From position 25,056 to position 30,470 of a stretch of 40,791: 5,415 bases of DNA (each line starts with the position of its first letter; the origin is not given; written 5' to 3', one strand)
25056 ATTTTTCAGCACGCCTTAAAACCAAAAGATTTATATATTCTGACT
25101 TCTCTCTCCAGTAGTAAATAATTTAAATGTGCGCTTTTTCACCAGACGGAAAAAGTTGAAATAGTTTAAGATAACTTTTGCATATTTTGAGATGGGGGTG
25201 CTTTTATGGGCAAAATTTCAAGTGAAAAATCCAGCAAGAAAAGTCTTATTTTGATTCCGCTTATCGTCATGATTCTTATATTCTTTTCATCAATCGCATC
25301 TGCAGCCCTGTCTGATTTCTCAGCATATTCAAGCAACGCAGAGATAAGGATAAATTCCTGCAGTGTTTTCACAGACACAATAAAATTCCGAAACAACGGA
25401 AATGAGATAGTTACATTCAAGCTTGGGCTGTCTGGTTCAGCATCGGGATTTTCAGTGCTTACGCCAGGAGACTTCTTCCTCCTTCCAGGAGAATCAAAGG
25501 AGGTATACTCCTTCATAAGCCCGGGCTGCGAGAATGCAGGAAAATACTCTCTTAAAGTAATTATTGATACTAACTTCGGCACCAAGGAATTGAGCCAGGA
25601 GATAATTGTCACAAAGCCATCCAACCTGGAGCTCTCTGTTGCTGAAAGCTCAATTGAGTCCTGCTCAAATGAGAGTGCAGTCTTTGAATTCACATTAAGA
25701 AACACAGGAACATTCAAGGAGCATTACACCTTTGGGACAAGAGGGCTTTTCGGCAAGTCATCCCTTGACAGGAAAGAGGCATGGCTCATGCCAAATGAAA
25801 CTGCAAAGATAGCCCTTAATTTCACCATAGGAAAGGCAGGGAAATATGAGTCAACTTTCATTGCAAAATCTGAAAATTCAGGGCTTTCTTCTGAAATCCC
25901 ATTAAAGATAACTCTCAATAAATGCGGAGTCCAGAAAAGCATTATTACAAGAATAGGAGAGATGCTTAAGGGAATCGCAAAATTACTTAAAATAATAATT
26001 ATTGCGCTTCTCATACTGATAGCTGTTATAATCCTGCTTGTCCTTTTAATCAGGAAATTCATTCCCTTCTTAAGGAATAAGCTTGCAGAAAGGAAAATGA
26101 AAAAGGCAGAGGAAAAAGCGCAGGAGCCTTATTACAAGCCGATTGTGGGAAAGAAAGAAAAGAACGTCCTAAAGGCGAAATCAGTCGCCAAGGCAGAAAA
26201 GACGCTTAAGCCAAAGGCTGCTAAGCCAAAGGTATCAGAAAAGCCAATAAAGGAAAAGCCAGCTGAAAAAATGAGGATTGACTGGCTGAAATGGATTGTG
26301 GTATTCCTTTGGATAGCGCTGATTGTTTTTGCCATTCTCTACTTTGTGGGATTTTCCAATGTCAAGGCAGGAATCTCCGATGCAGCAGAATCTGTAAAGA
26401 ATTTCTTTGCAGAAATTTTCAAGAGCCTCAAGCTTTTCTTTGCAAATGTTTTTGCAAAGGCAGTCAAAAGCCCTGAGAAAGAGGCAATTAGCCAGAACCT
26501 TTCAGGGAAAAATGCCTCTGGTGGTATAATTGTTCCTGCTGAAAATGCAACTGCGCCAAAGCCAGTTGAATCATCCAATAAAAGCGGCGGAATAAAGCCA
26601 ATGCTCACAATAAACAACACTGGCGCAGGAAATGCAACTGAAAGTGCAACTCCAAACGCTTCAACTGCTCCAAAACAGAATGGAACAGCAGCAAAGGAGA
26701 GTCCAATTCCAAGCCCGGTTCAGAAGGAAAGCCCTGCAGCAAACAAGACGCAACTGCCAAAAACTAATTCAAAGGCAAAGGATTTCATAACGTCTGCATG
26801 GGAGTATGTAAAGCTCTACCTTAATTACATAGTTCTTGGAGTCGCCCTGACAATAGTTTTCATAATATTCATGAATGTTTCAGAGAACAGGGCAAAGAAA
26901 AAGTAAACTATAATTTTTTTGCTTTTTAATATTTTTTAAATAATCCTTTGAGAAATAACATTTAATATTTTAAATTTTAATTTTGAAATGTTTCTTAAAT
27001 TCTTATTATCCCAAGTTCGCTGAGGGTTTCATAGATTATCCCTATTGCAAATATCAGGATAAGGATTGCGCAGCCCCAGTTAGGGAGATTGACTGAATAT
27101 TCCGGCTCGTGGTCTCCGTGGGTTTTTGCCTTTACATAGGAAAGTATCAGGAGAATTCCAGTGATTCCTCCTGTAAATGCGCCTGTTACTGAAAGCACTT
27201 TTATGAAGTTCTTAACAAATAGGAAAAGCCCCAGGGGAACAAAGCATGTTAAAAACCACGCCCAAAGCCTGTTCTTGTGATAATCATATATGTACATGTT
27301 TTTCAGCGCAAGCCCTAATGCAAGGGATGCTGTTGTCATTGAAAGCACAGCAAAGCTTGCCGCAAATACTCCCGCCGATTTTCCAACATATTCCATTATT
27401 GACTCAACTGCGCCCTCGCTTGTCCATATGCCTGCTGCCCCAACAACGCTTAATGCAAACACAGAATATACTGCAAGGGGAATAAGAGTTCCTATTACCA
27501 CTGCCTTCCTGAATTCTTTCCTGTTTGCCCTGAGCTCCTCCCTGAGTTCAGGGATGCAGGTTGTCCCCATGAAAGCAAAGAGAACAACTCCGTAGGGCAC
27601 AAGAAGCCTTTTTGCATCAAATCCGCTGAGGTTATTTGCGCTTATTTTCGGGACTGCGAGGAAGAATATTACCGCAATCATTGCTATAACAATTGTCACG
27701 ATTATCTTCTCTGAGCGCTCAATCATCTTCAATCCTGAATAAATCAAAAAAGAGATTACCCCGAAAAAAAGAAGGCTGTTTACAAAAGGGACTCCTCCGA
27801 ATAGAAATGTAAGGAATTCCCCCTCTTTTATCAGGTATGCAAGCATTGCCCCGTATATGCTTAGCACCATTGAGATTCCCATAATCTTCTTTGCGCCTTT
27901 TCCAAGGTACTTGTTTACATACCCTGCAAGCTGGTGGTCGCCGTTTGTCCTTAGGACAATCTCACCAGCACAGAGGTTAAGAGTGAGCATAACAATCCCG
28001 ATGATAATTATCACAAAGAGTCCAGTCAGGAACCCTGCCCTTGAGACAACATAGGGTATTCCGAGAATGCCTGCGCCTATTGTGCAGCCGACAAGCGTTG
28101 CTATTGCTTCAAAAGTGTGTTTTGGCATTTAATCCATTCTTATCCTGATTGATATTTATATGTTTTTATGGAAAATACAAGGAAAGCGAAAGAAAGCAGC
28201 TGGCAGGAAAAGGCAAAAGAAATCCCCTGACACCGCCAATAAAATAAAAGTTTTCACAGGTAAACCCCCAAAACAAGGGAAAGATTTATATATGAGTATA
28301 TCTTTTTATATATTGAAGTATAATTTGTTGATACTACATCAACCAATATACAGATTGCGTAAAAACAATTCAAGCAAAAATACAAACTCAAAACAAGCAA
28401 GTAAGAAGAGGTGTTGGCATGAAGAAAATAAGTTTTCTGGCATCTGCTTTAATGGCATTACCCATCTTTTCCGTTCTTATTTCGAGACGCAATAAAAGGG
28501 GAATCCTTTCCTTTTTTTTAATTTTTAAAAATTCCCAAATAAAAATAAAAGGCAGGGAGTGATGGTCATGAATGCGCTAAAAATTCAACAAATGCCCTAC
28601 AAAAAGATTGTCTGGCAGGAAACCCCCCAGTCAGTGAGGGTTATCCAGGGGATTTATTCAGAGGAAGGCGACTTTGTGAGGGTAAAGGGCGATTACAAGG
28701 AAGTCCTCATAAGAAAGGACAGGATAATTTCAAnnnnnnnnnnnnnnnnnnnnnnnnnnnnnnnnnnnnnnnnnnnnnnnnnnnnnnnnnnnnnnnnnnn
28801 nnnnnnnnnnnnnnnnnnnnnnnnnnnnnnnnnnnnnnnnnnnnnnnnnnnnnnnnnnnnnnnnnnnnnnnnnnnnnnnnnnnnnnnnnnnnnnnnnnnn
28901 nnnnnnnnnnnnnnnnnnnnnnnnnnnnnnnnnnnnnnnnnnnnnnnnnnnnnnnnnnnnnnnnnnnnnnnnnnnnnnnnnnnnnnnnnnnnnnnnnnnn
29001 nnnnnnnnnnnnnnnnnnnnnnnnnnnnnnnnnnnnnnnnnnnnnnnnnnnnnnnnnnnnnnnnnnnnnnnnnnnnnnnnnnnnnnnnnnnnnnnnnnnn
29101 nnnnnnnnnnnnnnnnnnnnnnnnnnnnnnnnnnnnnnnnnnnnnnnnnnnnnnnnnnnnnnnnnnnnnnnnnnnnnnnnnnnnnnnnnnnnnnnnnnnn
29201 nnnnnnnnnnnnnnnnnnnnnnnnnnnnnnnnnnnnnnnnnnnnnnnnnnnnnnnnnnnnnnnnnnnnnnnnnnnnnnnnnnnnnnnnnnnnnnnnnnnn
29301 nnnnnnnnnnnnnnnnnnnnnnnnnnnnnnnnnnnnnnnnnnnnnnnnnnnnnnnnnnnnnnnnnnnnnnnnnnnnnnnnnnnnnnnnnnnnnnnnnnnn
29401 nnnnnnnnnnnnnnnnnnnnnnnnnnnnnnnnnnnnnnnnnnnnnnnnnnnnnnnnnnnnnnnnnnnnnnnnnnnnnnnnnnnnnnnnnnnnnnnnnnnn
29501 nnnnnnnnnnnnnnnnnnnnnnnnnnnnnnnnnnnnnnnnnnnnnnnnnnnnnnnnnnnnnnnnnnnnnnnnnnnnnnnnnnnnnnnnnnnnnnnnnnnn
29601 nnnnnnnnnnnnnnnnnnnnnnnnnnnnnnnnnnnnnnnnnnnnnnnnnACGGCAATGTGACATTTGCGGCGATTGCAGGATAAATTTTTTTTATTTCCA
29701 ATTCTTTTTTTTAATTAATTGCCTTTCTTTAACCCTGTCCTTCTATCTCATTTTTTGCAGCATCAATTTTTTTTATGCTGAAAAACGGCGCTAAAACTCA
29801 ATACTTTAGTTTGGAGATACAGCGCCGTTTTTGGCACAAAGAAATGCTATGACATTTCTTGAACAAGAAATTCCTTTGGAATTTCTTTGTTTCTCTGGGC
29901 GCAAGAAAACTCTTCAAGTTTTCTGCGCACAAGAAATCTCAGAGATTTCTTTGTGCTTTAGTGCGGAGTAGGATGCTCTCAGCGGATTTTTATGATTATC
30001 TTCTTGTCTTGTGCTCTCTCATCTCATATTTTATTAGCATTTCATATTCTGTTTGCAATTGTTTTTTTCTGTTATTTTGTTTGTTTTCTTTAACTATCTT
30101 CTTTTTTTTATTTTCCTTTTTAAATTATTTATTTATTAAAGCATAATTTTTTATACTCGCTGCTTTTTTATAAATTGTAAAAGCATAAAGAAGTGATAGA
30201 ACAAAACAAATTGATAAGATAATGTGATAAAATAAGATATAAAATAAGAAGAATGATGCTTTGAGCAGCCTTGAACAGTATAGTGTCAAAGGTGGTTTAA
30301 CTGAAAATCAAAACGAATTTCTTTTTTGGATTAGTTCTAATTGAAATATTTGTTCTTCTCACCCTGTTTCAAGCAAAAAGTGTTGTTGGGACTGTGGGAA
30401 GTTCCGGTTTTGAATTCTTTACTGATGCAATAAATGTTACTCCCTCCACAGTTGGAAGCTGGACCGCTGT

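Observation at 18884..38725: A 20-kb island of about ten secreted or anchored proteins with no enzymes: candidate cell-surface or host-attachment apparatus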

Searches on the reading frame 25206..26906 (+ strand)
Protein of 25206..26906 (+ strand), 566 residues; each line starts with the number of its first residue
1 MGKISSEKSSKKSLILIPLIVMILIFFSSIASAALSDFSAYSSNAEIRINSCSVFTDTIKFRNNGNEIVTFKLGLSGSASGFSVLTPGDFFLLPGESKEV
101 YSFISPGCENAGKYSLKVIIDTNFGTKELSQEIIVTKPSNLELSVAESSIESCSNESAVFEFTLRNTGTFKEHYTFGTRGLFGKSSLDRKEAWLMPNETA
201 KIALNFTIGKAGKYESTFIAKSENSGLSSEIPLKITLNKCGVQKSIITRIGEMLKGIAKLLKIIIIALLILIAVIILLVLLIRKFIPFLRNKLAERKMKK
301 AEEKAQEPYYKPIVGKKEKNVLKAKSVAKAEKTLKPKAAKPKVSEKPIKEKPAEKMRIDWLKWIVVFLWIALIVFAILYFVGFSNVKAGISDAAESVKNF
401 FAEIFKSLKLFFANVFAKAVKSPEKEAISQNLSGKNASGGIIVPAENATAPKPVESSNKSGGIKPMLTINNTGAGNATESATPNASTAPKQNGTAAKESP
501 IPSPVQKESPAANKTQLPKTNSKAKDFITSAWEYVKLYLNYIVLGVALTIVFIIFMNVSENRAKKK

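Call 5: search_protein_families(library=pfam, proteins=[window:25206-26906:+], max_evalue=0.1)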
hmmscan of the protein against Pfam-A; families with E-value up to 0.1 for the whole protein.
window:25206-26906:+ (566 aa): 12 families
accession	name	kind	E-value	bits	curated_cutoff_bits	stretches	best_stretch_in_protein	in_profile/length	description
PF22067.2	Cep192_D3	-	1.7e-06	28.5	27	1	56-111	20-74/99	Cep192 domain 3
PF22544.2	HYDIN_VesB_CFA65-like_Ig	-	4.1e-06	27.4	25.5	1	141-232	3-94/100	HYDIN/CFA65/VesB-like, Ig-like domain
PF04145.20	Ctr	-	0.00094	20.2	25.3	0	271-381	27-121/151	Ctr copper transporter family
PF07705.17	CARDB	-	0.0052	17.4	22.7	0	146-224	9-87/101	CARDB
PF22251.1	PFF1_TM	-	0.012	15.6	32.3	1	352-522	60-224/300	Vacuolar membrane protease, transmembrane domain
PF22073.2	Cep192_D4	-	0.013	16.1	35.5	0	149-233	27-107/112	Cep192 domain 4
PF22571.1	LiaI-LiaF-TM_PspC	-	0.016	15.4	27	1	244-283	13-52/142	PspC transmembrane region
PF13314.11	DUF4083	-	0.044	14.2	25.4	1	266-300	3-37/57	Domain of unknown function (DUF4083)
PF06024.17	Orf78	-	0.05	14.3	29.4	1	327-381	32-85/101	Orf78 (ac78)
PF24798.1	Ig-CFAP74_4th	-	0.05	14.2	28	0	155-223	14-82/95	CFAP74 forth Ig-like domain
PF10961.13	SelK_SelG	-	0.059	14.4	23.3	0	396-437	20-62/86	Selenoprotein SelK_SelG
PF25730.1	Herpes_BDLF2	-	0.061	13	27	0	300-383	16-85/266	Gammaherpesvirus intercellular spread glycoprotein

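Call 8: search_protein_families(library=ncbifam, proteins=[window:25206-26906:+], max_evalue=0.1)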
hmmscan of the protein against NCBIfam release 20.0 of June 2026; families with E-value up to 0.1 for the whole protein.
window:25206-26906:+ (566 aa): 3 families
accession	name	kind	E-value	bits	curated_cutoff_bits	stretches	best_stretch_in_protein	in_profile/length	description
NF007540.1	PRK10153.1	equivalog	0.016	14.1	400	0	481-563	116-197/516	lysine decarboxylation/transport transcriptional activator CadC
NF003004.0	PRK03814.1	equivalog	0.059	13.7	84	1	248-300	2-56/86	oxaloacetate decarboxylase subunit gamma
NF011802.0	PRK15267.1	equivalog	0.074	12.8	257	0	20-60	8-48/141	subtilase cytotoxin subunit B-like protein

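Call 75: search_protein_families(library=phrogs, proteins=[window:25206-26906:+], max_evalue=0.01)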
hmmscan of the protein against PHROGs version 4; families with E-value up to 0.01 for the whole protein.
window:25206-26906:+ (566 aa): 0 families

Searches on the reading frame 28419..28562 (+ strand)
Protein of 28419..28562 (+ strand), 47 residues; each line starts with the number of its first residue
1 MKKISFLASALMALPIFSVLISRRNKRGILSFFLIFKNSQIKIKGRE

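Call 30: search_protein_families(library=pfam, proteins=[window:28419-28562:+], max_evalue=1)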
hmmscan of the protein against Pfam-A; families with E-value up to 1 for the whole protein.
window:28419-28562:+ (47 aa): 1 family
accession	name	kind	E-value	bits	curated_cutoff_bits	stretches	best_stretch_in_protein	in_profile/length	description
PF10966.13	DUF2768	-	0.09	13.7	23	1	4-34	4-35/58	Protein of unknown function (DUF2768)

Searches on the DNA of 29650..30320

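Call 84: search_rna_families(source=window, start=29650, end=30320, threshold=evalue, max_evalue=1)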
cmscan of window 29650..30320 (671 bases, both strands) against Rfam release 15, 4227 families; matches with E-value up to 1: 3.
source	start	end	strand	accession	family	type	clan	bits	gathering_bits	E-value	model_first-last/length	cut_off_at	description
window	29768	29845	-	RF03287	mir-5904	Gene; miRNA;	-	25.5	73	0.0072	1-84/84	no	mir-5904 microRNA precursor family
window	29859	29943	-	RF02713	MCS4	Gene; sRNA;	-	23.5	56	0.53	1-123/123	no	Mycoplasma sRNA MCS4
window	29748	29909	-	RF03532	SQ2397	Cis-reg;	-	18.9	100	0.74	1-243/243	no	Cis-regulator of HTH transcription factor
